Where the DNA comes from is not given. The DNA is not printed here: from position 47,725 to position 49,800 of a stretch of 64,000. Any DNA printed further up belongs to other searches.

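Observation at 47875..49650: FtsA-like protein reads through in frame into a full ribulose-phosphate 3-epimerase; ftsZ absent from the expected position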

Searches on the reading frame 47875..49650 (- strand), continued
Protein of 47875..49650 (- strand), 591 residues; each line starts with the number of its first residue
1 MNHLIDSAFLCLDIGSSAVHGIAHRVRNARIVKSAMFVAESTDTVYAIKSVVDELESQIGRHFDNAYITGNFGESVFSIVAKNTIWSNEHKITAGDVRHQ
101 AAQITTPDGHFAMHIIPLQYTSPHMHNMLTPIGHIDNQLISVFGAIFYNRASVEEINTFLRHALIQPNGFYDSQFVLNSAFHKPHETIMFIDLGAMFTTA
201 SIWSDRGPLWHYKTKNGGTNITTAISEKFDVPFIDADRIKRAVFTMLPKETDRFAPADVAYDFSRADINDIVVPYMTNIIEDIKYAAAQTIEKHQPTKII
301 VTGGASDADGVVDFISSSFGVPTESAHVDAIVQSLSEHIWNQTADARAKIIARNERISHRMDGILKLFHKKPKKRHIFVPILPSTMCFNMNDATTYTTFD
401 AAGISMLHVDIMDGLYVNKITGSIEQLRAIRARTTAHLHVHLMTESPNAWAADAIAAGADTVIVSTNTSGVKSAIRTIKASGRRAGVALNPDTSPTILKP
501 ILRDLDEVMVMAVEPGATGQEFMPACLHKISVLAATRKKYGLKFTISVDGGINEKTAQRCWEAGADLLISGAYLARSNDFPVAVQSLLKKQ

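Call 35: fold_search(model_id=the predicted structure, library=pdb)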
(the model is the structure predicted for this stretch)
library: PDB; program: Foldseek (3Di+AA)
matches with E <= 10: 1786; with E <= 0.001: 867
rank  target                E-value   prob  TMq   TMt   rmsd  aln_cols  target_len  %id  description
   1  7q6i_B                6.1e-20  1.00  0.48  0.71   5.0       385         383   16  Vibrio maritimus FtsA 1-396 ATP and FtsN 1-29, bent tetramers in double filament arrangement (released 2022-09-21)
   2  2fli_A                1.8e-19  1.00  0.35  0.92   1.4       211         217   36  The crystal structure of D-ribulose 5-phosphate 3-epimerase from Streptococus pyogenes complexed with D-xylitol 5-phos (released 2006-03-07)
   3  7q6i_D                2.2e-19  1.00  0.45  0.71   5.1       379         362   16  Vibrio maritimus FtsA 1-396 ATP and FtsN 1-29, bent tetramers in double filament arrangement (released 2022-09-21)
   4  7q6d                  2.7e-19  1.00  0.46  0.69   5.3       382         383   15  E. coli FtsA 1-405 ATP 3 Ni (released 2022-09-21)
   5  2fli_C                3.5e-19  1.00  0.35  0.92   1.5       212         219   35  The crystal structure of D-ribulose 5-phosphate 3-epimerase from Streptococus pyogenes complexed with D-xylitol 5-phos (released 2006-03-07)
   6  7q6f_A                3.5e-19  1.00  0.47  0.71   5.3       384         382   16  Vibrio maritimus FtsA 1-396 ATP, double filament (released 2022-09-21)
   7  2fli_E                3.7e-19  1.00  0.35  0.93   1.4       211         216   36  The crystal structure of D-ribulose 5-phosphate 3-epimerase from Streptococus pyogenes complexed with D-xylitol 5-phos (released 2006-03-07)
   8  2fli_L                3.7e-19  1.00  0.35  0.92   1.4       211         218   35  The crystal structure of D-ribulose 5-phosphate 3-epimerase from Streptococus pyogenes complexed with D-xylitol 5-phos (released 2006-03-07)
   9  1e4g                  4.2e-19  1.00  0.44  0.65   5.5       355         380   15  FtsA (ATP-bound form) from Thermotoga maritima (released 2000-10-18)
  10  2fli_G                6.2e-19  1.00  0.35  0.92   1.5       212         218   36  The crystal structure of D-ribulose 5-phosphate 3-epimerase from Streptococus pyogenes complexed with D-xylitol 5-phos (released 2006-03-07)
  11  2fli_B                1.0e-18  1.00  0.35  0.93   1.5       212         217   35  The crystal structure of D-ribulose 5-phosphate 3-epimerase from Streptococus pyogenes complexed with D-xylitol 5-phos (released 2006-03-07)
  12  3wt0_A                4.5e-18  1.00  0.44  0.66   6.1       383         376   13  Crystal Structure Analysis of Cell Division Protein (released 2015-04-29)
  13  3wt0_C                4.5e-18  1.00  0.44  0.66   6.2       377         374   13  Crystal Structure Analysis of Cell Division Protein (released 2015-04-29)
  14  3wqt_C                7.0e-18  1.00  0.44  0.66   6.4       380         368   13  Staphylococcus aureus FtsA complexed with AMPPNP (released 2014-10-08)
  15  7q6g                  8.3e-18  1.00  0.47  0.69   5.5       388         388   14  Xenorhabdus poinarii FtsA 1-396 ADP (released 2022-09-21)
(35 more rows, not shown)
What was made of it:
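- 48622..49650 (-): FtsA domain, aa 1-343. It is an actin/HSP70-type fold that includes the FtsA-specific 1C (SHS2) region at about aa 75-162. The nucleotide-binding motifs are D13-x-G15, D192-x-G194 and G303-G304. The best Foldseek hits are FtsA structures: 7q6i_B E 6e-20, TM-score normalised to the target (TMt) 0.71, with PilM lower (call 35).
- On FtsA (cell-division actin homologue): The top Foldseek hits are FtsA structures aligned over 355-388 columns with TMt 0.61-0.71, ahead of PilM (call 35).
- On Ribulose-phosphate 3-epimerase (Rpe, PF00834): Foldseek gives TMt 0.92 and rmsd 1.4 A (call 35).
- Call 35: the top structural matches are FtsA structures, ranked above PilM. The structural best hits are FtsA (TMt 0.71), ahead of PilM (0.51-0.66) (call 35).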
